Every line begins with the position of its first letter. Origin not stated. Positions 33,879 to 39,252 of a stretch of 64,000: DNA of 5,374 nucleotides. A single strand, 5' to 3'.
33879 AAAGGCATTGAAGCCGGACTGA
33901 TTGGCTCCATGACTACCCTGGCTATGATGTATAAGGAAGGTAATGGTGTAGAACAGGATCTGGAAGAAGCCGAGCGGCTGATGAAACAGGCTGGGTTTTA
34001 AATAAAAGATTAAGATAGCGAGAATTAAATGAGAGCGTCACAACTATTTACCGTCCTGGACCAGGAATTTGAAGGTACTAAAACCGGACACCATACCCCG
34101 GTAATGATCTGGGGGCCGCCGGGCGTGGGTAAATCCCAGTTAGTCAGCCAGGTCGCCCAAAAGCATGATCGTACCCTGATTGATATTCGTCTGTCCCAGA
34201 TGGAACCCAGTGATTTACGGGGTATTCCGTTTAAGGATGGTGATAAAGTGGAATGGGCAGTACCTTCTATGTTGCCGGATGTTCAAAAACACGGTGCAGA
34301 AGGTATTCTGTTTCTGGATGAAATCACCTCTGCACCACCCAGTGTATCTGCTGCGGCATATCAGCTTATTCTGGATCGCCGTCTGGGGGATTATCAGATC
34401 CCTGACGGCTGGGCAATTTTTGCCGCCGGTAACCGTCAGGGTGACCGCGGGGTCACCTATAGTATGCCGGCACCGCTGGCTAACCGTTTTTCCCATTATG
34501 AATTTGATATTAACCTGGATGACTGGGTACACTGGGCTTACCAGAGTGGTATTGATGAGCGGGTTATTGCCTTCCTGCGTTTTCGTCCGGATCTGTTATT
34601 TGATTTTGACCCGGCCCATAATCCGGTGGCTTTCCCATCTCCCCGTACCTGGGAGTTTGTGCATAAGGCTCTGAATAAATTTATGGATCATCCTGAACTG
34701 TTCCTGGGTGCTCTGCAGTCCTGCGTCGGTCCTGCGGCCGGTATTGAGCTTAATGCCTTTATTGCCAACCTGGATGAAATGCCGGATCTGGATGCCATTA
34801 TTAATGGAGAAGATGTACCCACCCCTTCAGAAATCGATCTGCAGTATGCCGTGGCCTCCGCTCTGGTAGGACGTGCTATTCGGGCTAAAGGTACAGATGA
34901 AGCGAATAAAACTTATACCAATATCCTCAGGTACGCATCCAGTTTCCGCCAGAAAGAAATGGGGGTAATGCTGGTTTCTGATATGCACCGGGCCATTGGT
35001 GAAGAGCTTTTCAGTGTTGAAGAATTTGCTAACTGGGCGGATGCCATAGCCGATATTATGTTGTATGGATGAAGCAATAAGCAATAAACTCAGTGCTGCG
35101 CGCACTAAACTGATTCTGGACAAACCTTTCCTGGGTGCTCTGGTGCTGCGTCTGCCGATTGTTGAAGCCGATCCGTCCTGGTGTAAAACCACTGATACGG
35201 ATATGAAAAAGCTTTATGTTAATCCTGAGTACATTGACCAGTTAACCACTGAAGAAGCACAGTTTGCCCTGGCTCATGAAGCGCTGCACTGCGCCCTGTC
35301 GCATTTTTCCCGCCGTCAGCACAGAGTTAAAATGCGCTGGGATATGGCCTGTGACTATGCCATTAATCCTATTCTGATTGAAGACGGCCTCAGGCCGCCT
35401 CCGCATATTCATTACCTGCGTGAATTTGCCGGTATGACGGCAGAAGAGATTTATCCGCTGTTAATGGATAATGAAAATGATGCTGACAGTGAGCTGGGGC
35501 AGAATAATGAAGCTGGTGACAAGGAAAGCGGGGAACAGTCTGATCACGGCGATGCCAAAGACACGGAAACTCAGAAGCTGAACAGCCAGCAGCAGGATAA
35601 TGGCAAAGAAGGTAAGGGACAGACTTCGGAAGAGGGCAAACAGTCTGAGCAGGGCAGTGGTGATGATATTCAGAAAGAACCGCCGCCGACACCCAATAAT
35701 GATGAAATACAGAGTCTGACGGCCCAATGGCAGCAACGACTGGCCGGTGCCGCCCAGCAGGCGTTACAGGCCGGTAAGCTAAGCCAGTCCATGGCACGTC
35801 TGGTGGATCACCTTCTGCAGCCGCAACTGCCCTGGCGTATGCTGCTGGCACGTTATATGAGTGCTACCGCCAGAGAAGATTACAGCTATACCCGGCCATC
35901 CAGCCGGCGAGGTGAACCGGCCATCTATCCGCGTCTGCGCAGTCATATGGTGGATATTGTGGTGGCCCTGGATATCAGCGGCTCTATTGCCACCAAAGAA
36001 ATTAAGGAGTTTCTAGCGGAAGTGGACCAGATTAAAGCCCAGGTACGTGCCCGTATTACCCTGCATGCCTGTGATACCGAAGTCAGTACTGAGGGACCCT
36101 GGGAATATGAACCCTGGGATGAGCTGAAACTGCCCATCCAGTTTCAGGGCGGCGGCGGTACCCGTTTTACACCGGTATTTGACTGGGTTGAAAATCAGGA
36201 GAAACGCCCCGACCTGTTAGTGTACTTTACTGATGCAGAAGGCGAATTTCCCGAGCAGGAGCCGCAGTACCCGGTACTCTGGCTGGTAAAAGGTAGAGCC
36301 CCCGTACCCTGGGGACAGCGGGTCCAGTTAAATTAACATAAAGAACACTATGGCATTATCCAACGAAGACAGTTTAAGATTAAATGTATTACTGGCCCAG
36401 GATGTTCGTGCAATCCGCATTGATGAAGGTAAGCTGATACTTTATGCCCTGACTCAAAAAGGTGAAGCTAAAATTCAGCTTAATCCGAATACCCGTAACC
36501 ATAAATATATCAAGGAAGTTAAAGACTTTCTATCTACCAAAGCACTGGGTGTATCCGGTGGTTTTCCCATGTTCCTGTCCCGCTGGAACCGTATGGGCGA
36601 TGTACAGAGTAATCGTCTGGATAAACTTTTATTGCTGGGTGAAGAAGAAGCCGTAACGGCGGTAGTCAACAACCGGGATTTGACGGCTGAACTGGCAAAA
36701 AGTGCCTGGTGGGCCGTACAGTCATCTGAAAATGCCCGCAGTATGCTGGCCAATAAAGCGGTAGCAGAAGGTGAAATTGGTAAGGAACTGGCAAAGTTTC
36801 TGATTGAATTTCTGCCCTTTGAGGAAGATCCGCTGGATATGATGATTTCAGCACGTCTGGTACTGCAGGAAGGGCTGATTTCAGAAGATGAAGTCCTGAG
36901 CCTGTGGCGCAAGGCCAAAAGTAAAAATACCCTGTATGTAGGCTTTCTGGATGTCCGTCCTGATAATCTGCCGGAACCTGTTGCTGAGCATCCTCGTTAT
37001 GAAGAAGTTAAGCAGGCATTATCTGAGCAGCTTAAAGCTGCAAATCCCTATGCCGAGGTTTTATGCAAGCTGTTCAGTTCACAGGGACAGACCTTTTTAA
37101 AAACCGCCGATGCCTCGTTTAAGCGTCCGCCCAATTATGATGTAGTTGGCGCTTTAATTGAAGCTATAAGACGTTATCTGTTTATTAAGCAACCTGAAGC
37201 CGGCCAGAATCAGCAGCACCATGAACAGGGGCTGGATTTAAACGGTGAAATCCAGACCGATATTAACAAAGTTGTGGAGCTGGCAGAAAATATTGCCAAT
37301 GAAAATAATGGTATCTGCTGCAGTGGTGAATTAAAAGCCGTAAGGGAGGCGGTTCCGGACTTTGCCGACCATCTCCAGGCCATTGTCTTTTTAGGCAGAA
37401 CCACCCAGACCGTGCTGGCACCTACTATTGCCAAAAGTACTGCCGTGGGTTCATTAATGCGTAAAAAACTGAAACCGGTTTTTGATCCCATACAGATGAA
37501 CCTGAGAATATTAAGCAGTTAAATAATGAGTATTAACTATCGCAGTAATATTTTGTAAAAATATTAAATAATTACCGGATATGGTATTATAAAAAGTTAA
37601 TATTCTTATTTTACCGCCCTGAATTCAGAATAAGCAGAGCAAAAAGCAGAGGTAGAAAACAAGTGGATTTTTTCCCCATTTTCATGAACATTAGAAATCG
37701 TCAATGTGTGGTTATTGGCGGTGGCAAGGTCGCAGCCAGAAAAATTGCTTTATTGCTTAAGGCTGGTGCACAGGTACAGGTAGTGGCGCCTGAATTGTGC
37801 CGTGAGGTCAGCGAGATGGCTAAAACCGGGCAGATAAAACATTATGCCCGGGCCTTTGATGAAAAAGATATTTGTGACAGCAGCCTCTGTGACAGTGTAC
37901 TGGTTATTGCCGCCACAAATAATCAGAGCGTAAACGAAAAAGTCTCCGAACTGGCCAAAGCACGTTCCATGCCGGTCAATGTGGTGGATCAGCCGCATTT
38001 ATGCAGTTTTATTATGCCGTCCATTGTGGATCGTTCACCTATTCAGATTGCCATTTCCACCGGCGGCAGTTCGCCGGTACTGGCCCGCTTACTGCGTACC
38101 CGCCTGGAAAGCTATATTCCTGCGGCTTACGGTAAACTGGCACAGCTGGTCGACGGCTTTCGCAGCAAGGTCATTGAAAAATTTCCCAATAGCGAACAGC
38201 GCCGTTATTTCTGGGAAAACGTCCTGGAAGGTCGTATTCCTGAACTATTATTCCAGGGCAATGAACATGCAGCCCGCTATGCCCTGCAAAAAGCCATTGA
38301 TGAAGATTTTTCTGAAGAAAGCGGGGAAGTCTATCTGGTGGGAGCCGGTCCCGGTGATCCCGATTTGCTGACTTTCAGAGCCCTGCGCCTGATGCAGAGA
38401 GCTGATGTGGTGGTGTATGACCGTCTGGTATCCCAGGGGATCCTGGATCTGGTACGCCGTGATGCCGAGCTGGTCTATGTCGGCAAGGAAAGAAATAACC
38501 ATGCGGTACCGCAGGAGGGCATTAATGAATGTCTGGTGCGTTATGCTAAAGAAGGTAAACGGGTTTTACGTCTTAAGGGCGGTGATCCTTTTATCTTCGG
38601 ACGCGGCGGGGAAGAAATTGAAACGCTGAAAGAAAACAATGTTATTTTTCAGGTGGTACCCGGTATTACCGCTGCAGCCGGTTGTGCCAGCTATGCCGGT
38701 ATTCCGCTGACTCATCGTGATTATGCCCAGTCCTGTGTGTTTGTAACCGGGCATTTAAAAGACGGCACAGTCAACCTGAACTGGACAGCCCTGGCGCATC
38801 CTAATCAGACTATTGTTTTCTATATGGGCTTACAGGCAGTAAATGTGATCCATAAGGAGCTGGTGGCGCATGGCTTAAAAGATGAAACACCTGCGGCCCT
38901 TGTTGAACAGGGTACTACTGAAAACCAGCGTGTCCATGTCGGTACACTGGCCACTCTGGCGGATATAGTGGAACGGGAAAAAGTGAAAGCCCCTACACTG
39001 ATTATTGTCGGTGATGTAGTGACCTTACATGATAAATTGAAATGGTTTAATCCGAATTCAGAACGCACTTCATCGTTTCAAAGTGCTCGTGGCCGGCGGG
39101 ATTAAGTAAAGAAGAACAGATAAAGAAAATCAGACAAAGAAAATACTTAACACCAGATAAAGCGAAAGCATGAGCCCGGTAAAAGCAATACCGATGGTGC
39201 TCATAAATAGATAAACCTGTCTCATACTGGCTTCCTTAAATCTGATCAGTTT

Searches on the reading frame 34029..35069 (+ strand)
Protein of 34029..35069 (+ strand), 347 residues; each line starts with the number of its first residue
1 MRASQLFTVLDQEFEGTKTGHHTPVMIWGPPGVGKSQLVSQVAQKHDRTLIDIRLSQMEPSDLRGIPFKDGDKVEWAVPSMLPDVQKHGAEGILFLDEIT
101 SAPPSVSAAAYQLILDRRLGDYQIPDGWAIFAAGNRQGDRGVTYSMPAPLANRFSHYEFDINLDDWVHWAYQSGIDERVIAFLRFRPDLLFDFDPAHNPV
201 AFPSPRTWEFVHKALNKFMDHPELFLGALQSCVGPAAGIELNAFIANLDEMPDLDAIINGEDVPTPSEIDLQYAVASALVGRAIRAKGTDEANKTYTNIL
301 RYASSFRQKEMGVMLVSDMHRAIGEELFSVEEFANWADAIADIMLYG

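Call 79: search_protein_families(library=pfam, proteins=[window:34029-35069:+], max_evalue=0.00001)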
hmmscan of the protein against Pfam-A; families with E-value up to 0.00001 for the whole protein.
window:34029-35069:+ (347 aa): 2 families
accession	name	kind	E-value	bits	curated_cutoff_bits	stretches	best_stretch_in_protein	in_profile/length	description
PF07728.20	AAA_5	-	2.7e-09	37.6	22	1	24-120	1-96/139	AAA domain (dynein-related subfamily)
PF00004.35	AAA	-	3.6e-08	34.4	21.2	1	25-136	1-110/131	ATPase family associated with various cellular activities (AAA)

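Call 82: search_protein_families(library=ncbifam, proteins=[window:34029-35069:+], max_evalue=0.001)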
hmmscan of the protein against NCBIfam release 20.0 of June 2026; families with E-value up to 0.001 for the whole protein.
window:34029-35069:+ (347 aa): 0 families

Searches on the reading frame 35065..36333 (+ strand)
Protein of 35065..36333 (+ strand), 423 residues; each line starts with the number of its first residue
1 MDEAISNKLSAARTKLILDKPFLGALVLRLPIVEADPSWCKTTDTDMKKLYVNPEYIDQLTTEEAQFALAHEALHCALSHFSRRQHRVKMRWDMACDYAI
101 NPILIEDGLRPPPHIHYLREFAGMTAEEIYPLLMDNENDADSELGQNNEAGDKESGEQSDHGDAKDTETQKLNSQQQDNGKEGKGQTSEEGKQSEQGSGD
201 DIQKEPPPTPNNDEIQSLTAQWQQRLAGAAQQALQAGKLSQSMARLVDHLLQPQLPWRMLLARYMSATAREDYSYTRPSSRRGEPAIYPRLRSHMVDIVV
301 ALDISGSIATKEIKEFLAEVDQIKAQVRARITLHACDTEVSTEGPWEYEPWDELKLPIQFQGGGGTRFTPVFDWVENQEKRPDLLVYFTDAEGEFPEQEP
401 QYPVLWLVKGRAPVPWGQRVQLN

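Call 79: search_protein_families(library=pfam, proteins=[window:35065-36333:+], max_evalue=0.00001)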
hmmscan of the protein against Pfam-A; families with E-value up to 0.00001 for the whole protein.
window:35065-36333:+ (423 aa): 2 families
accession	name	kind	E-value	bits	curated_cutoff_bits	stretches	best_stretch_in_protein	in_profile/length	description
PF13203.12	DUF2201_N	-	1.9e-47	162.6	23.2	1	6-282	3-255/271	Putative metallopeptidase domain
PF09967.15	DUF2201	-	3.8e-25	88.8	26.4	1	298-422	1-122/123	VWA-like domain (DUF2201)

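Call 82: search_protein_families(library=ncbifam, proteins=[window:35065-36333:+], max_evalue=0.001)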
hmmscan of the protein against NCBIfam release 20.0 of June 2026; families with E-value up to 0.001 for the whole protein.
window:35065-36333:+ (423 aa): 0 families

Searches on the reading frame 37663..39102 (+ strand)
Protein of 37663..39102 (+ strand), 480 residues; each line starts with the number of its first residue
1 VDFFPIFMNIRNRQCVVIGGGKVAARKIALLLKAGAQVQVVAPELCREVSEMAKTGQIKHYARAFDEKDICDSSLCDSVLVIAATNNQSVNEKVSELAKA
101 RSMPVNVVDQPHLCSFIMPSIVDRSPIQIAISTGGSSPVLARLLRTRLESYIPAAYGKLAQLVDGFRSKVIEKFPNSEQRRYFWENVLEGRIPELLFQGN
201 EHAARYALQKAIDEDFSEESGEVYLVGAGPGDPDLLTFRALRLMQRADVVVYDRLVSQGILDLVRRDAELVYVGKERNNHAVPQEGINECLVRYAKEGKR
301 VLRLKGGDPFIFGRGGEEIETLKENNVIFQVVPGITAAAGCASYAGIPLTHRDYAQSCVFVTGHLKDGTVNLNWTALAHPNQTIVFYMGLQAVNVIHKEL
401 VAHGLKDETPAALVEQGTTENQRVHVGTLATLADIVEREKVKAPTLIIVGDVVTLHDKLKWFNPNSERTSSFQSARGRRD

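Call 79: search_protein_families(library=pfam, proteins=[window:37663-39102:+], max_evalue=0.00001)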
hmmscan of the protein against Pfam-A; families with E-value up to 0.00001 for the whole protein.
window:37663-39102:+ (480 aa): 4 families
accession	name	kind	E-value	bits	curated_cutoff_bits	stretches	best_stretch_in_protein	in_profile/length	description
PF00590.25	TP_methylase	-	6.8e-55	186.7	27.8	1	223-433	2-212/212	Tetrapyrrole (Corrin/Porphyrin) Methylases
PF13241.12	NAD_binding_7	-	4e-32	111.3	22.1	1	6-120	1-104/104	Putative NAD(P)-binding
PF10414.14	CysG_dimeriser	-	4.6e-19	68.4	23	1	155-212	1-58/58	Sirohaem synthase dimerisation region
PF14824.11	Sirohm_synth_M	-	2.2e-10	40.2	25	1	124-150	1-27/28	Sirohaem biosynthesis protein central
